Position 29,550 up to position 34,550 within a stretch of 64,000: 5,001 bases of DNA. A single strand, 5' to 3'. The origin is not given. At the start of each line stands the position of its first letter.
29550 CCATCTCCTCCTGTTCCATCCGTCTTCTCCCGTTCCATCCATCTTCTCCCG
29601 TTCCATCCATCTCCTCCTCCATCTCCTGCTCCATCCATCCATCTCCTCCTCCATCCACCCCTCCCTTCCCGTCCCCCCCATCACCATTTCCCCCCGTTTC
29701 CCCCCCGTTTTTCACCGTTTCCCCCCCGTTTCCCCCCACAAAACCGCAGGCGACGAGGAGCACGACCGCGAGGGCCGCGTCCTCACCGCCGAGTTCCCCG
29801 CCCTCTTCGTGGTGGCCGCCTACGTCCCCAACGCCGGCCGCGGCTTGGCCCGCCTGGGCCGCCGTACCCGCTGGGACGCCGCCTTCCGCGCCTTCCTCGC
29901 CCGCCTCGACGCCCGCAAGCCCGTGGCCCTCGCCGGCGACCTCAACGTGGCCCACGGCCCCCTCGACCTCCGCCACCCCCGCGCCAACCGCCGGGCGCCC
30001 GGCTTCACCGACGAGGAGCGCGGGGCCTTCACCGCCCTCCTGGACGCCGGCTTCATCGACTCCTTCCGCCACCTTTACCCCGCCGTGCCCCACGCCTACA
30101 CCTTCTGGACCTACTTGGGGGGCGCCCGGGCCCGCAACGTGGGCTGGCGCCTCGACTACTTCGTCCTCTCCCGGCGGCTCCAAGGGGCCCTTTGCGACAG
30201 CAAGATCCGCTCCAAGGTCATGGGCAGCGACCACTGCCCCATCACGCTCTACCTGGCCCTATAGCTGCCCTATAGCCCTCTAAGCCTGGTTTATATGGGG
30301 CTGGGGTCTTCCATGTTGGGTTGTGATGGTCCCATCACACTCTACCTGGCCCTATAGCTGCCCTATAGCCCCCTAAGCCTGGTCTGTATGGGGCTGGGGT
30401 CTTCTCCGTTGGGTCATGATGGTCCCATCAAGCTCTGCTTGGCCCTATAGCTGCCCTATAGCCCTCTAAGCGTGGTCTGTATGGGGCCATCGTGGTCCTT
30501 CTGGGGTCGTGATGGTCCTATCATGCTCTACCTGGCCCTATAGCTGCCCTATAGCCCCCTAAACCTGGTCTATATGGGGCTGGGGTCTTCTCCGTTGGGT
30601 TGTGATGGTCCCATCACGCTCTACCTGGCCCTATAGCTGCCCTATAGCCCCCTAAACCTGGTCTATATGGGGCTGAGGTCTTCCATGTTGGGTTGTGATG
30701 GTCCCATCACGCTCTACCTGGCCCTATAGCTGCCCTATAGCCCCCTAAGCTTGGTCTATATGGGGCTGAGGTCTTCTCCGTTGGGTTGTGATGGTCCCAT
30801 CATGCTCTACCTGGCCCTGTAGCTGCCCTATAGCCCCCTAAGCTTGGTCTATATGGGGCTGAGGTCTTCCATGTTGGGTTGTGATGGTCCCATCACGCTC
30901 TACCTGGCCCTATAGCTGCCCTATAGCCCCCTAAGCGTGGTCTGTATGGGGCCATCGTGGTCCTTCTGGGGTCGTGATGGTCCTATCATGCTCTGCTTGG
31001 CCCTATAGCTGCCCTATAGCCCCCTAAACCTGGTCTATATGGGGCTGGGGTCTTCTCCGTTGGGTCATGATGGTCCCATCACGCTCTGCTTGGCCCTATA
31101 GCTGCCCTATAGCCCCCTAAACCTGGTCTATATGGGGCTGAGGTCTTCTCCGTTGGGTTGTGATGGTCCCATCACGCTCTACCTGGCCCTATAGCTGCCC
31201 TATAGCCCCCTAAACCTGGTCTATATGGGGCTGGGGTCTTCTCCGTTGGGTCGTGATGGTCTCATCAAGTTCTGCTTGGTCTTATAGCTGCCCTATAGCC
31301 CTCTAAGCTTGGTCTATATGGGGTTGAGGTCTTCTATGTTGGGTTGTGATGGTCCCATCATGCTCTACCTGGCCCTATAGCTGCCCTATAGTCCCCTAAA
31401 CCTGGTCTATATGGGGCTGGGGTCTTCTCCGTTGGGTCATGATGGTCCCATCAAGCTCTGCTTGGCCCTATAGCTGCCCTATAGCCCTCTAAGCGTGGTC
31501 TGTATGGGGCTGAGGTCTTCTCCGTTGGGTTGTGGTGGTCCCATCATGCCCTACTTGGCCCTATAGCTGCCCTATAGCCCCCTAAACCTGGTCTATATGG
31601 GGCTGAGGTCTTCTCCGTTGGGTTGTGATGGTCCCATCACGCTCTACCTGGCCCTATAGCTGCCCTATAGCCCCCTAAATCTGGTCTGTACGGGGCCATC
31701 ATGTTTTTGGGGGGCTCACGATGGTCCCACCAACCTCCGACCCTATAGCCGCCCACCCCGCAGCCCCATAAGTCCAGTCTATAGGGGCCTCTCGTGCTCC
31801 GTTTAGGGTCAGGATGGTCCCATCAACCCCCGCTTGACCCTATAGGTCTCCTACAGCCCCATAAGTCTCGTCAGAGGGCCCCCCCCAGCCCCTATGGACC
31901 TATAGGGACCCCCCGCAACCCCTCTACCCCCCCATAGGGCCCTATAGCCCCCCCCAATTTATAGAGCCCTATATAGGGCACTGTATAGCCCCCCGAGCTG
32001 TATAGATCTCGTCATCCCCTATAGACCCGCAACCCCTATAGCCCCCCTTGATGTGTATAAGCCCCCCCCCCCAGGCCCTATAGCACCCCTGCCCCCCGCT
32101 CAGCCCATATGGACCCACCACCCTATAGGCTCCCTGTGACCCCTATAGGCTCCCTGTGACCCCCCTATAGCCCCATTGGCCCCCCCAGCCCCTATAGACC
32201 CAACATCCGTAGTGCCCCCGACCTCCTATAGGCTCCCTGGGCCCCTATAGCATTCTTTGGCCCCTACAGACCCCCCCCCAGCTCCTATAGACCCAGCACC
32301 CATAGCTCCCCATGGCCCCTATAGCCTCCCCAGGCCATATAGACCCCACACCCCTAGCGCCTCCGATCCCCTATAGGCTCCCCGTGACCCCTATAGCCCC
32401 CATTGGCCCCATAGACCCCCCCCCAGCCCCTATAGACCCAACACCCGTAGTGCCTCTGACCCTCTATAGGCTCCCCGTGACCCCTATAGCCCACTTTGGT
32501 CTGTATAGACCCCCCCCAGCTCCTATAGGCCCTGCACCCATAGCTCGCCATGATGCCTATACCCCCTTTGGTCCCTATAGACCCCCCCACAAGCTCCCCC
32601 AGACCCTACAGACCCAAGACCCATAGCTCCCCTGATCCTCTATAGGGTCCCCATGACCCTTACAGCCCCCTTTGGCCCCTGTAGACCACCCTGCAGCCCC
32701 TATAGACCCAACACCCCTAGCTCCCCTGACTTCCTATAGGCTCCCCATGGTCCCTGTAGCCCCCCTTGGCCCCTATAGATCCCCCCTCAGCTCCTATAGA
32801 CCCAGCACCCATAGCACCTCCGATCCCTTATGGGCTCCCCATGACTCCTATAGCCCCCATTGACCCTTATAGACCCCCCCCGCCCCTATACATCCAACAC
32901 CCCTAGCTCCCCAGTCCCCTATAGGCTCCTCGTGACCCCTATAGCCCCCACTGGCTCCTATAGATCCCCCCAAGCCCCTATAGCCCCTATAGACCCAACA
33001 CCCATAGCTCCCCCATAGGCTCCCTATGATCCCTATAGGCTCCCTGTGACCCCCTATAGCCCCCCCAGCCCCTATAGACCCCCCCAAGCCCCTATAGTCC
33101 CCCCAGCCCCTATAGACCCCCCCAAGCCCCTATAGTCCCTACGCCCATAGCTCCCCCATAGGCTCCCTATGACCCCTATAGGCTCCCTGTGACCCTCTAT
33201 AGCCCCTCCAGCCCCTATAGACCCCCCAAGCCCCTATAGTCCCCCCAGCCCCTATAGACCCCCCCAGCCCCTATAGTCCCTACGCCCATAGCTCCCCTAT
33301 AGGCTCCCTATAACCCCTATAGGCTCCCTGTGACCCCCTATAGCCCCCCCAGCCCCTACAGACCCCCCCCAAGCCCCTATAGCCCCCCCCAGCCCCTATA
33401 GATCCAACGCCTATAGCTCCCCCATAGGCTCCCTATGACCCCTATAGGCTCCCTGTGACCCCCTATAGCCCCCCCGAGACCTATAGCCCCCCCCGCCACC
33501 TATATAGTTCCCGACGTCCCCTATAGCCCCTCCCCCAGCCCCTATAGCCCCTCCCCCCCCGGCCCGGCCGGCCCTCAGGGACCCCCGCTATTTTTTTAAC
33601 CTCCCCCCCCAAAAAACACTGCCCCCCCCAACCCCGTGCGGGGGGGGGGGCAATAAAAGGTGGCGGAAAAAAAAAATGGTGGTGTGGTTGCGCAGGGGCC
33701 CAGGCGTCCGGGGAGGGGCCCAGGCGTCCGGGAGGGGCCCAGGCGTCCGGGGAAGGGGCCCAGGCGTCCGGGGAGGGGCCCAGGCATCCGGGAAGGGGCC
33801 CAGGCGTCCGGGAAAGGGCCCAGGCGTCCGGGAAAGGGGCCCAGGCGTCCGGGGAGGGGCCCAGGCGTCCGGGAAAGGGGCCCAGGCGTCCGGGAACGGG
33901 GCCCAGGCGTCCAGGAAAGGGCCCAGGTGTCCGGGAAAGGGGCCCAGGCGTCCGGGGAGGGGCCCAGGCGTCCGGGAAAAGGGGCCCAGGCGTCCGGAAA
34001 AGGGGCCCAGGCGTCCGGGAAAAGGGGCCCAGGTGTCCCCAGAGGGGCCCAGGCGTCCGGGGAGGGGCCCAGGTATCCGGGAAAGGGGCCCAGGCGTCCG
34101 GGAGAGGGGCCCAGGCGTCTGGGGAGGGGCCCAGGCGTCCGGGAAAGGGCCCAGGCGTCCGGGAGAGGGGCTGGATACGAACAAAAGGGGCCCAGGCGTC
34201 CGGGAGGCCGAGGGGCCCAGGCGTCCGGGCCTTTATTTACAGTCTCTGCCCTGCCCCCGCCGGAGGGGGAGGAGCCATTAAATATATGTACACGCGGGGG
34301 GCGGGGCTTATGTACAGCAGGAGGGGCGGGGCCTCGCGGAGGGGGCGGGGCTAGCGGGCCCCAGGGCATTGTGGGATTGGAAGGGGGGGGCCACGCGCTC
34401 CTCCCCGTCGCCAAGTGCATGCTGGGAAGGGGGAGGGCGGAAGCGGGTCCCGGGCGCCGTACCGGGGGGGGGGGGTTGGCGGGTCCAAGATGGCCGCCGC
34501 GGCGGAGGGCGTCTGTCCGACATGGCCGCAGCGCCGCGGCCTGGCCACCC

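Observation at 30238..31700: A satellite built from the last eight codons and stop of APEX1, about 16 copies, directly 3' of the gene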

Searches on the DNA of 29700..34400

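Call 49: search_rna_families(source=window, start=29700, end=34400, threshold=evalue, max_evalue=1)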
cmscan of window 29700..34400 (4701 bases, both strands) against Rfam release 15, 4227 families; matches with E-value up to 1: 1.
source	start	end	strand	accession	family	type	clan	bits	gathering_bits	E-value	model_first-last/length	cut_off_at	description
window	32653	32786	+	RF01974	H19_3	Gene; lncRNA;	-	23.9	46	0.25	1-116/116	no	H19 conserved region 3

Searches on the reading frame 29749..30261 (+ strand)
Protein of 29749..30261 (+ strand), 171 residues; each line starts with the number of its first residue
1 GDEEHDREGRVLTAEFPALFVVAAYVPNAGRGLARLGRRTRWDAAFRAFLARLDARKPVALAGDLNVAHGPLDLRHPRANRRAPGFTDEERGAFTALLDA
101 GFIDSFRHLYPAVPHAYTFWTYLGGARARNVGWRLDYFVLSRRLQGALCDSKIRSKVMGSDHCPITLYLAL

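Call 9: find_homologous_proteins(query=window:29749-30261:+, max_evalue=1e-20)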
Query window:29749-30261:+ (171 aa): 5060 proteins with E <= 1e-20 among 5676 candidates; the best 120 are listed.
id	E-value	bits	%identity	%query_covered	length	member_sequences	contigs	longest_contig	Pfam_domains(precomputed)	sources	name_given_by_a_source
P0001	1.6e-105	368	78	100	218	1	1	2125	PF03372.30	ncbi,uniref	ncbi:PREDICTED: DNA-(apurinic or apyrimidinic site) lyase-like, partial [Calidris pugnax]|uniref:DNA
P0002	1.2e-91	323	82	100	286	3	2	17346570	PF03372.30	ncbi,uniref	ncbi:DNA repair nuclease/redox regulator APEX1-like isoform X3 [Anser cygnoides]|uniref:DNA repair n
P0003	3.0e-89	315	82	100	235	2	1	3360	PF03372.30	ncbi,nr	ncbi:APEX1 lyase, partial [Nycticryphes semicollaris]|nr:APEX1 lyase [Nycticryphes semicollaris]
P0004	3.3e-89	315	81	100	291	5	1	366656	PF03372.30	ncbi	ncbi:DNA repair nuclease/redox regulator APEX1 [Sarcoramphus papa]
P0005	1.5e-88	313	78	100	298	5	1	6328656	PF03372.30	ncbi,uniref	ncbi:DNA repair nuclease/redox regulator APEX1 [Anas platyrhynchos]|uniref:DNA repair nuclease/redox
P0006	3.2e-86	305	84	93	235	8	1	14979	PF03372.30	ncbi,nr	ncbi:APEX1 lyase, partial [Bucorvus abyssinicus]|nr:APEX1 lyase [Bucorvus abyssinicus]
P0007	5.9e-86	305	81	95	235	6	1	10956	PF03372.30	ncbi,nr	ncbi:APEX1 lyase, partial [Chunga burmeisteri]|nr:APEX1 lyase [Chunga burmeisteri]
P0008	1.1e-85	304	81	100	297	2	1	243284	PF03372.30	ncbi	ncbi:LOW QUALITY PROTEIN: DNA repair nuclease/redox regulator APEX1-like, partial [Phoenicopterus ru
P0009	3.5e-85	302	78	100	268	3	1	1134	PF03372.30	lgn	-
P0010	2.9e-84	299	76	100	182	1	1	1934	PF03372.30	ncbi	ncbi:hypothetical protein ASZ78_012557, partial [Callipepla squamata]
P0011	2.0e-83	296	76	100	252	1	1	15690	PF03372.30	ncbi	ncbi:UNVERIFIED_CONTAM: hypothetical protein H355_004440, partial [Colinus virginianus]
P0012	1.6e-81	290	76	99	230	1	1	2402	PF03372.30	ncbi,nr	ncbi:APEX1 lyase, partial [Pitta sordida]|nr:APEX1 lyase [Pitta sordida]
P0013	3.9e-81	289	62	99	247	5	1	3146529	PF03372.30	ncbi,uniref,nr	ncbi:DNA-(apurinic or apyrimidinic site) endonuclease-like [Colius striatus]|uniref:DNA-(apurinic or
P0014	1.4e-79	284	73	99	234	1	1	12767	PF03372.30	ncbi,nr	ncbi:APEX1 lyase, partial [Pterocles burchelli]|nr:APEX1 lyase [Pterocles burchelli]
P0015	4.6e-79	282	71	98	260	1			PF03372.30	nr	nr:DNA-(apurinic or apyrimidinic site) endonuclease isoform X2 [Caretta caretta] XP_048675382.1 DNA-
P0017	2.0e-78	280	71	100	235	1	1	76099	PF03372.30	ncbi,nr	ncbi:APEX1 lyase, partial [Upupa epops]|nr:APEX1 lyase [Upupa epops]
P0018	2.6e-78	280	70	99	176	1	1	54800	PF03372.30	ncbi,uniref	ncbi:DNA repair nuclease APEX1-like, partial [Excalfactoria chinensis]|uniref:DNA repair nuclease AP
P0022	3.5e-75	270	74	100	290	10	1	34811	PF03372.30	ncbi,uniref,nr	ncbi:DNA-(apurinic or apyrimidinic site) endonuclease-like [Myiozetetes cayanensis]|uniref:DNA-(apur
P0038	2.1e-69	251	63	100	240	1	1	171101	PF03372.30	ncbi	ncbi:DNA repair nuclease/redox regulator APEX1 [Podargus strigoides]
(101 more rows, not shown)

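Call 10: find_encoding_contigs(protein=P0004, flank=8000, max_places=2)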
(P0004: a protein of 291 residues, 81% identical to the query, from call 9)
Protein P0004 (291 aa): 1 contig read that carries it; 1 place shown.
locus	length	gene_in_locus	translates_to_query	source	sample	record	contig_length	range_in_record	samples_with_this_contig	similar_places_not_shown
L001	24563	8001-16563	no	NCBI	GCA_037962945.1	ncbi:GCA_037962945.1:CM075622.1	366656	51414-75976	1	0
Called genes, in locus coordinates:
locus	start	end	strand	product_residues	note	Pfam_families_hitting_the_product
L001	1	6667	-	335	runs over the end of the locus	PF00814:TsaD, PF22521:HypF_C_2 (weak)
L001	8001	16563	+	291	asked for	PF03372:Exo_endo_phos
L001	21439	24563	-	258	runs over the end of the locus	PF09788:Tmemb_55A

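Call 11: find_encoding_contigs(protein=P0002, flank=8000, max_places=2)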
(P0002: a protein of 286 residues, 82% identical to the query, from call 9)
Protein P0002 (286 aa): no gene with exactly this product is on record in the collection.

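Call 12: find_encoding_contigs(protein=P0008, flank=8000, max_places=2)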
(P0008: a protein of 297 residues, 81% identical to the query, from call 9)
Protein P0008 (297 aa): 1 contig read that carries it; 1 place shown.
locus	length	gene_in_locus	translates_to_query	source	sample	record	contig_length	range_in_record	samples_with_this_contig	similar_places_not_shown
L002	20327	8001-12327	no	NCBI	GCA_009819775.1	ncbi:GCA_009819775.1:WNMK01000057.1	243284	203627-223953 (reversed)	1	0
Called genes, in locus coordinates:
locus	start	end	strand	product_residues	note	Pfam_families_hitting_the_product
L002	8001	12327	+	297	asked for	PF03372:Exo_endo_phos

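Call 20: find_encoding_contigs(protein=P0005, flank=8000, max_places=1)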
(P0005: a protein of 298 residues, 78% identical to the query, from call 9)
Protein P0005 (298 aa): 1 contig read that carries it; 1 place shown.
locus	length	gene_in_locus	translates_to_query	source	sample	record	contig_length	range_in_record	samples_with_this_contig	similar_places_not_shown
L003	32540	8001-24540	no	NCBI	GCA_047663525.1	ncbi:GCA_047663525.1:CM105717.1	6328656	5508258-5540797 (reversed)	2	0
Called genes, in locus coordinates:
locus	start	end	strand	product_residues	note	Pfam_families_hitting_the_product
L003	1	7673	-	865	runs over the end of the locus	PF00814:TsaD, PF05731:TROVE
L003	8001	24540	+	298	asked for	PF03372:Exo_endo_phos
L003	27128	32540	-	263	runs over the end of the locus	PF09788:Tmemb_55A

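Call 21: find_encoding_contigs(protein=P0006, flank=8000, max_places=1)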
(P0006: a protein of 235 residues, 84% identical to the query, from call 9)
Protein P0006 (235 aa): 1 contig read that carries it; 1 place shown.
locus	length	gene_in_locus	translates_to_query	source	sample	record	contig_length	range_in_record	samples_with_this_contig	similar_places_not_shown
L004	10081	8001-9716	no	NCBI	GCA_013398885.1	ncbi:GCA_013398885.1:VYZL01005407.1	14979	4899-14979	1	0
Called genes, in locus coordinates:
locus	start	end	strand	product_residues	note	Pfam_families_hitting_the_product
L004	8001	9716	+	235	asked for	PF03372:Exo_endo_phos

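Call 22: find_encoding_contigs(protein=P0038, flank=8000, max_places=1)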
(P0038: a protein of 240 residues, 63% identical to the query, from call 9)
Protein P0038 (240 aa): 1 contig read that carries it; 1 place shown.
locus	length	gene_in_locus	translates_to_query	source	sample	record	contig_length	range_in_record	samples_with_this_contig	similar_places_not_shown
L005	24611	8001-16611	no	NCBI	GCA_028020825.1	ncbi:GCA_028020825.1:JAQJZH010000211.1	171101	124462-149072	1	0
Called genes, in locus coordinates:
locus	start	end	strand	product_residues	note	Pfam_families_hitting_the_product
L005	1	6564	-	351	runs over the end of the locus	PF00814:TsaD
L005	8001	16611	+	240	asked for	PF03372:Exo_endo_phos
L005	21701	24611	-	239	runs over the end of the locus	PF09788:Tmemb_55A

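Call 23: find_encoding_contigs(protein=P0022, flank=8000, max_places=1)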
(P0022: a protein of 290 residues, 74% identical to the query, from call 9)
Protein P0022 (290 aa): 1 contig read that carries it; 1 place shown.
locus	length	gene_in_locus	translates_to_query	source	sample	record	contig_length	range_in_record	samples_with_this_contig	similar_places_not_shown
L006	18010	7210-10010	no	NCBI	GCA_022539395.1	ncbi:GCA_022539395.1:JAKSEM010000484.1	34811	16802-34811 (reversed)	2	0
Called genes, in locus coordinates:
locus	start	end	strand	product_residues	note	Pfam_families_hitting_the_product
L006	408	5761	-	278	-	PF00814:TsaD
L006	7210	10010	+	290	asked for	PF03372:Exo_endo_phos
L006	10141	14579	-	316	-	-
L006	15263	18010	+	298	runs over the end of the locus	-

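Call 41: find_encoding_contigs(protein=P0017, flank=8000, max_places=1)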
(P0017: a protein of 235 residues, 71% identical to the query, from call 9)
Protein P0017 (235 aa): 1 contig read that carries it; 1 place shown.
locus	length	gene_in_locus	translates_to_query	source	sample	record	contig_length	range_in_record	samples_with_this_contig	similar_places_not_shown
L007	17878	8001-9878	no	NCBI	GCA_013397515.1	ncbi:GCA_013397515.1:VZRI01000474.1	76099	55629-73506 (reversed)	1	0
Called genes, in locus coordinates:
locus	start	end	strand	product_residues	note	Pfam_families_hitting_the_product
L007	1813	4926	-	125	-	PF00814:TsaD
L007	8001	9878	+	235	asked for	PF03372:Exo_endo_phos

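Call 42: find_encoding_contigs(protein=P0007, flank=8000, max_places=1)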
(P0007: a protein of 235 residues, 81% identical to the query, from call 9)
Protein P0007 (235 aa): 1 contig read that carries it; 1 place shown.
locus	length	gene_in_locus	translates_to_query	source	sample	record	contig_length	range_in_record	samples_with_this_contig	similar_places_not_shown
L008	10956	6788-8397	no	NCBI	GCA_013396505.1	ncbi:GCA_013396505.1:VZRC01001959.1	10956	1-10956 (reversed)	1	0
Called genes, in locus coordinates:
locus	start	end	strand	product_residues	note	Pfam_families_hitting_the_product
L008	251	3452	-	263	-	PF00814:TsaD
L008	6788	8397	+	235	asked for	PF03372:Exo_endo_phos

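Call 43: find_encoding_contigs(protein=P0018, flank=8000, max_places=1)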
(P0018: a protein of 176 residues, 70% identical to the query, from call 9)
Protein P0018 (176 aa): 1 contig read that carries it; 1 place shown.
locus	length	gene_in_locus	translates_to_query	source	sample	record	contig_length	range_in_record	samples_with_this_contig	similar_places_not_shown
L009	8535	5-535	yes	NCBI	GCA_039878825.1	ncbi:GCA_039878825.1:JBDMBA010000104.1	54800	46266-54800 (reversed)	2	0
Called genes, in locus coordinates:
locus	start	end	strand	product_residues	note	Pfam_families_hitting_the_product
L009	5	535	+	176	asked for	PF03372:Exo_endo_phos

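Call 44: find_encoding_contigs(protein=P0014, flank=8000, max_places=1)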
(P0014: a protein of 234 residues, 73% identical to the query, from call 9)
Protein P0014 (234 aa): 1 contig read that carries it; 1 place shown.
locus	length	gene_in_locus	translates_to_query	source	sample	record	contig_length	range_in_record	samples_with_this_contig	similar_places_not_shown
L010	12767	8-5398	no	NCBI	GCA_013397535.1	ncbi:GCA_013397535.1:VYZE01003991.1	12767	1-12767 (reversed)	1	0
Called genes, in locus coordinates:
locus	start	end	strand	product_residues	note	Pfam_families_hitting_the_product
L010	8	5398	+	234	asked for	PF03372:Exo_endo_phos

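Call 55: search_solved_structures(query=window:29749-30261:+, max_evalue=1e-30, show_alignments=1)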
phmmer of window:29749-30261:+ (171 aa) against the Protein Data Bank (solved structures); distinct sequences matched with E-value up to 1e-30: 42.
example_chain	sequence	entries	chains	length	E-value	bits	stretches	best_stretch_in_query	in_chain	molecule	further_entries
2o3c_A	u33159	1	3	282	1.4e-75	256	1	1-170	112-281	APEX nuclease 1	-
5cfg_A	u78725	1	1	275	1.3e-73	249.6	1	1-171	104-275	DNA-(apurinic or apyrimidinic site) lyase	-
6p94_A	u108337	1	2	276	1.3e-73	249.6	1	1-171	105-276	DNA-(apurinic or apyrimidinic site) lyase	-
6w2p_A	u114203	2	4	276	1.3e-73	249.6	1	1-171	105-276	DNA-(apurinic or apyrimidinic site) lyase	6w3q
6p93_A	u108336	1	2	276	1.3e-73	249.6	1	1-171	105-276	DNA-(apurinic or apyrimidinic site) lyase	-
1de8_B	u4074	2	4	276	1.3e-73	249.6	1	1-171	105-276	MAJOR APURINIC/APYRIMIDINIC ENDONUCLEASE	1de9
5dff_A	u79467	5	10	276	1.3e-73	249.6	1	1-171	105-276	DNA-(apurinic or apyrimidinic site) lyase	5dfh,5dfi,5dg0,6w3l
7mcr_A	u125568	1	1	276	1.3e-73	249.6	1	1-171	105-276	DNA-(apurinic or apyrimidinic site) endonuclease, mitochondrial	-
5wn0_A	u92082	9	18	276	1.4e-73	249.6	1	1-171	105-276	DNA-(apurinic or apyrimidinic site) lyase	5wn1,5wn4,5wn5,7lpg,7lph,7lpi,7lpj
7mev_A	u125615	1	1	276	1.4e-73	249.6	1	1-171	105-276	DNA-(apurinic or apyrimidinic site) endonuclease, mitochondrial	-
1dew_A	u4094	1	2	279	1.4e-73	249.6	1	1-171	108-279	MAJOR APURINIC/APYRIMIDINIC ENDONUCLEASE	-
9rqs_A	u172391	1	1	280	1.4e-73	249.6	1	1-171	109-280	DNA repair nuclease/redox regulator APEX1, mitochondrial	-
2o3h_A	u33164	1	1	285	1.4e-73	249.5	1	1-171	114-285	DNA-(apurinic or apyrimidinic site) lyase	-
4qh9_A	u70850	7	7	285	1.5e-73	249.5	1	1-171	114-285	DNA-(apurinic or apyrimidinic site) lyase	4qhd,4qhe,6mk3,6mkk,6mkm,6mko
4lnd_A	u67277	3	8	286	1.5e-73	249.5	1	1-171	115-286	DNA-(apurinic or apyrimidinic site) lyase | DNA-(apurinic or apyrimidinic site) endonuclease, mitochondrial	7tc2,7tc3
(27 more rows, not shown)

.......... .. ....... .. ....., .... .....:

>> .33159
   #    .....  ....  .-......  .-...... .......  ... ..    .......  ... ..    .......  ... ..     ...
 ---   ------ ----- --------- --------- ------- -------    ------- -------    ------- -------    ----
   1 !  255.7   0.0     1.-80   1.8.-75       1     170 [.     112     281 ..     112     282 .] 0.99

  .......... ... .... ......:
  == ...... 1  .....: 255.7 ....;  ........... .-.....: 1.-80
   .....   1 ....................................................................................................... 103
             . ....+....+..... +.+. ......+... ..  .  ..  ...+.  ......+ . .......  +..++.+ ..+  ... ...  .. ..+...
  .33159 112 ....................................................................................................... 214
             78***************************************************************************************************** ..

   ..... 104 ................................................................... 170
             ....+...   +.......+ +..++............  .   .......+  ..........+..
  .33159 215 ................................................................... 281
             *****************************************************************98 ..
